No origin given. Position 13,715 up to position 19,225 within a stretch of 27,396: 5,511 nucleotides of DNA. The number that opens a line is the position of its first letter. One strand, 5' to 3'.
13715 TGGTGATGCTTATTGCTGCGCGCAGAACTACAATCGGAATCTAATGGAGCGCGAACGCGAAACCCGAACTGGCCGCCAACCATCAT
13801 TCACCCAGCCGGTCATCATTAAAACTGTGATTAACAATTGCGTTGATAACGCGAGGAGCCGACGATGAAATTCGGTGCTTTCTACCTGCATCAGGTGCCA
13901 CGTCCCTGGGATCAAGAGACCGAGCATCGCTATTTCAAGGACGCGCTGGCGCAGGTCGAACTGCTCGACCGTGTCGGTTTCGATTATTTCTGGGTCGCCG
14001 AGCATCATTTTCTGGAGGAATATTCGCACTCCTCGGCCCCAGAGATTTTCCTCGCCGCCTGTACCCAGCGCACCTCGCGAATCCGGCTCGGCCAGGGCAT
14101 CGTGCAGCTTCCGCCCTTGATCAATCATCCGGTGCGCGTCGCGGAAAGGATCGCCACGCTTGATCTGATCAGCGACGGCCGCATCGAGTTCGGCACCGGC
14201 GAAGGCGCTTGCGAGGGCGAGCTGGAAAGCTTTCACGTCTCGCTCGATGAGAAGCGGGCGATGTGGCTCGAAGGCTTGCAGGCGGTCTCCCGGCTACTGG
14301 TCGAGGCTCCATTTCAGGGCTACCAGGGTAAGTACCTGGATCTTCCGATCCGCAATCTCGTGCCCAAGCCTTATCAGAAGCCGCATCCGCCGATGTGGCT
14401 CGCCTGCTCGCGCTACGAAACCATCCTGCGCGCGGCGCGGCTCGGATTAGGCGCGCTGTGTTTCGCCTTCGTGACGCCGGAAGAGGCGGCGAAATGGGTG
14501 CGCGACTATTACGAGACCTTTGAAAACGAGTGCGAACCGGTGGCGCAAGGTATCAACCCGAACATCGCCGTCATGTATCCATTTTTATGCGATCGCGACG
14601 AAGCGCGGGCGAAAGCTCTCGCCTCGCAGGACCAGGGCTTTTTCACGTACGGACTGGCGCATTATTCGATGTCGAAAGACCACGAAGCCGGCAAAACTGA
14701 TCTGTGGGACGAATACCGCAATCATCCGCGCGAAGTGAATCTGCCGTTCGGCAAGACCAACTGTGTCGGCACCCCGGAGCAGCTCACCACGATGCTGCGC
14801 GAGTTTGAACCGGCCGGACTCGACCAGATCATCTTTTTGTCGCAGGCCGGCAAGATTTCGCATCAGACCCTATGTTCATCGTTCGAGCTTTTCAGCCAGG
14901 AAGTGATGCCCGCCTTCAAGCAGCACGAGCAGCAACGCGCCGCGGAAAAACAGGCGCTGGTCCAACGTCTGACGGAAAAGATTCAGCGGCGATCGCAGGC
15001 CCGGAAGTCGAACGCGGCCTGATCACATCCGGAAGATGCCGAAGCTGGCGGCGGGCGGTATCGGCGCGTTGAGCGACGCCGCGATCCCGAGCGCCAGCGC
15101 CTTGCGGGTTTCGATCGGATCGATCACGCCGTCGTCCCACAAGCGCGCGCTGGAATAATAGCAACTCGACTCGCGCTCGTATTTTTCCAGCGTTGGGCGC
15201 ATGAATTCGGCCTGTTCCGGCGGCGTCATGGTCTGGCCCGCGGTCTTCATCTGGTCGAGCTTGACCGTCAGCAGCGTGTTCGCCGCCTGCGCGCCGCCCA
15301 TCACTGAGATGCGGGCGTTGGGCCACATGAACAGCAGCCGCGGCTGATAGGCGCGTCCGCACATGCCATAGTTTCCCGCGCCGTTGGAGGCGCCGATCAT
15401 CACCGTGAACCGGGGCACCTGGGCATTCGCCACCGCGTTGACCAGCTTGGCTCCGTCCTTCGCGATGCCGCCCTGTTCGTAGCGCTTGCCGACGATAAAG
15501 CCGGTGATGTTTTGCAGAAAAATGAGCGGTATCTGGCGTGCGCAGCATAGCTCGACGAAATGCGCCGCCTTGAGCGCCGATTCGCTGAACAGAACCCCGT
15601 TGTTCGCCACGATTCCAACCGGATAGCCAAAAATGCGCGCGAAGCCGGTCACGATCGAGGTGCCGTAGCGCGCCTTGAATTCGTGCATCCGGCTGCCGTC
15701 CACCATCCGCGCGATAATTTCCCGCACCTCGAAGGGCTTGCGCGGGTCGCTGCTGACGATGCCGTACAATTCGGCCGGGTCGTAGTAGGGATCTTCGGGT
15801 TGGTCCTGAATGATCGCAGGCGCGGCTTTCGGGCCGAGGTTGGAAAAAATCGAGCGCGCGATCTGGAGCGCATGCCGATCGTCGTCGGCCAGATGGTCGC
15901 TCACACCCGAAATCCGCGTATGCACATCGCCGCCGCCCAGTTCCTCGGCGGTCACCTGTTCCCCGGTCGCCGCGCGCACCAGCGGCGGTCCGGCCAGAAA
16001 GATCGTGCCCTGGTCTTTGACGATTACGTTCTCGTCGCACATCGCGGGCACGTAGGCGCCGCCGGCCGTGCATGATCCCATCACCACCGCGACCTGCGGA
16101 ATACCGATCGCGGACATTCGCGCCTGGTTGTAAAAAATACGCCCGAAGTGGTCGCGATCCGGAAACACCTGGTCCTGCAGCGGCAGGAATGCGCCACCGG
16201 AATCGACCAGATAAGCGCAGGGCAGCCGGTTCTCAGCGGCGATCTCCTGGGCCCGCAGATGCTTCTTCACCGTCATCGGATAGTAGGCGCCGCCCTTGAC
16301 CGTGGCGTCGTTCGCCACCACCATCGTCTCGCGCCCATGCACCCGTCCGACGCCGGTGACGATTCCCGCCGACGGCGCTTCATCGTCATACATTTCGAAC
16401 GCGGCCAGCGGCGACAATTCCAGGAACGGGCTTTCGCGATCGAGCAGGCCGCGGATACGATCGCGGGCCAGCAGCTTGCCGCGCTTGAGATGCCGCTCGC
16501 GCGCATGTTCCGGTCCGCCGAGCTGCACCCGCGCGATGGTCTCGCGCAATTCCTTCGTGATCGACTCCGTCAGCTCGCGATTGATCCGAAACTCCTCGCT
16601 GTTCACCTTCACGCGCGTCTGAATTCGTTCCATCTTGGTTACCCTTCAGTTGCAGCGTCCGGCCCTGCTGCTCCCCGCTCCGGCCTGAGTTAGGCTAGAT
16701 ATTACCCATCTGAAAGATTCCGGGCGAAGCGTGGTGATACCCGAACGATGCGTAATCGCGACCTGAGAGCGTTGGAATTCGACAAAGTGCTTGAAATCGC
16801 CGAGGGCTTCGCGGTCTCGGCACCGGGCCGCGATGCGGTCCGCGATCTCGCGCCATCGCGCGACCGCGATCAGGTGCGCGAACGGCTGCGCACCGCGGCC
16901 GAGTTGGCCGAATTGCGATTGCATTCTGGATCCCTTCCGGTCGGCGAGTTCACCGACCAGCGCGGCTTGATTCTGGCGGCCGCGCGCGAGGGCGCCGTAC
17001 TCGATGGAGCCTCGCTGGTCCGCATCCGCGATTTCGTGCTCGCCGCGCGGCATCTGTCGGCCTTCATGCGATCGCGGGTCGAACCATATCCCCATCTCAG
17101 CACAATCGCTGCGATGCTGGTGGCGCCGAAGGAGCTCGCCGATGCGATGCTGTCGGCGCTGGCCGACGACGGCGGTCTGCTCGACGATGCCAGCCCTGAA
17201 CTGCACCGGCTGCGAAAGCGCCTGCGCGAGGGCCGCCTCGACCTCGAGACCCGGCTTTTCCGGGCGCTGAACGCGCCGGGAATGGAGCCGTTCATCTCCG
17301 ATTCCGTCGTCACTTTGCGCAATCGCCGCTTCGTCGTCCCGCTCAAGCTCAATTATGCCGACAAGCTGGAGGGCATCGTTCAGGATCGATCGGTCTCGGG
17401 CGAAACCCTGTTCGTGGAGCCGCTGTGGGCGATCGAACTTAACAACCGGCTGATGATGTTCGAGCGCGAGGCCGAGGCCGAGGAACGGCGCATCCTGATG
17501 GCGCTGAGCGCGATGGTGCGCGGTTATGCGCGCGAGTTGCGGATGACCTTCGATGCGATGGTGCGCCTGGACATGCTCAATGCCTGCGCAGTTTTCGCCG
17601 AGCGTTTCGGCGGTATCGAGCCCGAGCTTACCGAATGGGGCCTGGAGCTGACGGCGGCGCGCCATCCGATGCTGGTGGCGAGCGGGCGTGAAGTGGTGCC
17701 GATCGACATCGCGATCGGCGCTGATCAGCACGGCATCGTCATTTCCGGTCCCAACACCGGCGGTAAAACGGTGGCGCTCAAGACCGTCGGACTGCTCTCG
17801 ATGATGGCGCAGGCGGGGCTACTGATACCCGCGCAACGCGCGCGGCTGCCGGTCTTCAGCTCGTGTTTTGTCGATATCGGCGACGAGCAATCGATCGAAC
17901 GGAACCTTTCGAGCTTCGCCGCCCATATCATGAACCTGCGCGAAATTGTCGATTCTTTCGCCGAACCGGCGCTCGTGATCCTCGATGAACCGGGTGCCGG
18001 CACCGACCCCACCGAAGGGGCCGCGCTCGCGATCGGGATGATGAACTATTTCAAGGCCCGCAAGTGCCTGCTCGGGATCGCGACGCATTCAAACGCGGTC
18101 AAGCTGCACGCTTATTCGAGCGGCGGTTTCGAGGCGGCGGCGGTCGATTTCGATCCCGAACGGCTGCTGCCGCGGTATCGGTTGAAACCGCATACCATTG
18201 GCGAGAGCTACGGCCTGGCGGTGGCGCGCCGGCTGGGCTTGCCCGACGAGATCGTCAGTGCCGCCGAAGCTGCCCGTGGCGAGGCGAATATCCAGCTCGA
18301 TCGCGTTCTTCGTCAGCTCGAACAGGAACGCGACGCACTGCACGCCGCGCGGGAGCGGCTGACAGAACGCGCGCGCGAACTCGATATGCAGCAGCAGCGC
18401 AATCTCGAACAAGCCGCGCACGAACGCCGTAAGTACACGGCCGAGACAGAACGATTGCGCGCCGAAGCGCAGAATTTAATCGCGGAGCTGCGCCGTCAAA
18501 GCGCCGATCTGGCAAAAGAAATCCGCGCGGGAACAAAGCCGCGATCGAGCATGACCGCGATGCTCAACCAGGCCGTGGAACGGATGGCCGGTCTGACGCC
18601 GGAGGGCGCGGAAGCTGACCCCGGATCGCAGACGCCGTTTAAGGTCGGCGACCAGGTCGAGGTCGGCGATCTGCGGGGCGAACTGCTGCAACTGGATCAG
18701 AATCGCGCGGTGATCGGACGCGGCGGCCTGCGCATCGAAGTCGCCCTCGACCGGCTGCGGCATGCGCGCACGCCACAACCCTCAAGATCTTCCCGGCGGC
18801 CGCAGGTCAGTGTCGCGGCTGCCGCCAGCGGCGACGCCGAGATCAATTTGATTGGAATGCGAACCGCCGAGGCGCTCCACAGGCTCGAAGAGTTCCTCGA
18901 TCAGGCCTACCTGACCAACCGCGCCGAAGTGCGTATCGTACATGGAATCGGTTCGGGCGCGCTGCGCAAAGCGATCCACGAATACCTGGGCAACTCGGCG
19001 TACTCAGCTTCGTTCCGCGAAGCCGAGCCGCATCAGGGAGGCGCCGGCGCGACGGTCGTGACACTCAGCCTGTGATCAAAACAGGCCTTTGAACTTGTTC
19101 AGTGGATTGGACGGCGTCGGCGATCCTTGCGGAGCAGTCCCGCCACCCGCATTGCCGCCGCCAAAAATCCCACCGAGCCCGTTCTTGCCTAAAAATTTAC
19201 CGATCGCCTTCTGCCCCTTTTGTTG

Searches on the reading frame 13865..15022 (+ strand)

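Call 13: search_protein_families(library=pfam, proteins=[window:13865-15022:+], max_evalue=0.001)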
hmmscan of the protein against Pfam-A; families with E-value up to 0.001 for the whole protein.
window:13865-15022:+ (385 aa): 1 family
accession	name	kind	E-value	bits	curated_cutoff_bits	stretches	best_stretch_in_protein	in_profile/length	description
PF00296.26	Bac_luciferase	-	1.7e-50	172.7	27.9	1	1-321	1-314/314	Luciferase-like monooxygenase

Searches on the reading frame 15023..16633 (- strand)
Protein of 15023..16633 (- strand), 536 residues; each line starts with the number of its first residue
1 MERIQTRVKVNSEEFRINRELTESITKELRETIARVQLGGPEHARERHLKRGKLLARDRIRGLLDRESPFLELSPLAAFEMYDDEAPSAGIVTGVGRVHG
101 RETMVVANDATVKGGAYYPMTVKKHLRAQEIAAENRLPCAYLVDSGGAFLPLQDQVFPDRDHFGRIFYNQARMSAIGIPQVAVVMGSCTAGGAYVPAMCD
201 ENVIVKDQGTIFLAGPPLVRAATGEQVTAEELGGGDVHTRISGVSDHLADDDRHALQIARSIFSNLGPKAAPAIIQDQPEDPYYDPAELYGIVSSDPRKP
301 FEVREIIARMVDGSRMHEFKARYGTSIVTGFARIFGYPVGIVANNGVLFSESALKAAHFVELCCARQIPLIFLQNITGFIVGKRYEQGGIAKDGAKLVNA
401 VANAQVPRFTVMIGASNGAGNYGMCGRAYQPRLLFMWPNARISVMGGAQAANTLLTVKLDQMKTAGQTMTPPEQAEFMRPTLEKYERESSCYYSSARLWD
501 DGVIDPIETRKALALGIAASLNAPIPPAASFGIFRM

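Call 13: search_protein_families(library=pfam, proteins=[window:15023-16633:-], max_evalue=0.001)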
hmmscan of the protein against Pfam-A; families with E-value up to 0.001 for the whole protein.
window:15023-16633:- (536 aa): 3 families
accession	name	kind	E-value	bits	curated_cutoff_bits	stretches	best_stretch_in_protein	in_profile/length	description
PF01039.27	Carboxyl_trans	-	1.7e-153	512.3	22.3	1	48-525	2-483/493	Carboxyl transferase domain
PF03255.19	ACCA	-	1.3e-10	41.4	23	1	84-204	91-212/310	Acetyl co-enzyme A carboxylase carboxyltransferase-like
PF06833.16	MdcE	-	5.8e-05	23.3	32.7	0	356-458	15-119/196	Malonate decarboxylase gamma subunit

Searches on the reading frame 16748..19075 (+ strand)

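Call 13: search_protein_families(library=pfam, proteins=[window:16748-19075:+], max_evalue=0.001)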
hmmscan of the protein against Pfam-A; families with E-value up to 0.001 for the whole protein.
window:16748-19075:+ (775 aa): 2 families
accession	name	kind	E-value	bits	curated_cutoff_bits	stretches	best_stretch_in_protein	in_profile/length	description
PF00488.27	MutS_V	-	3e-31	109.3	30.2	1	330-509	1-183/188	MutS domain V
PF01713.27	Smr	-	1.1e-23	83.7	25.7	1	699-773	1-76/77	Smr domain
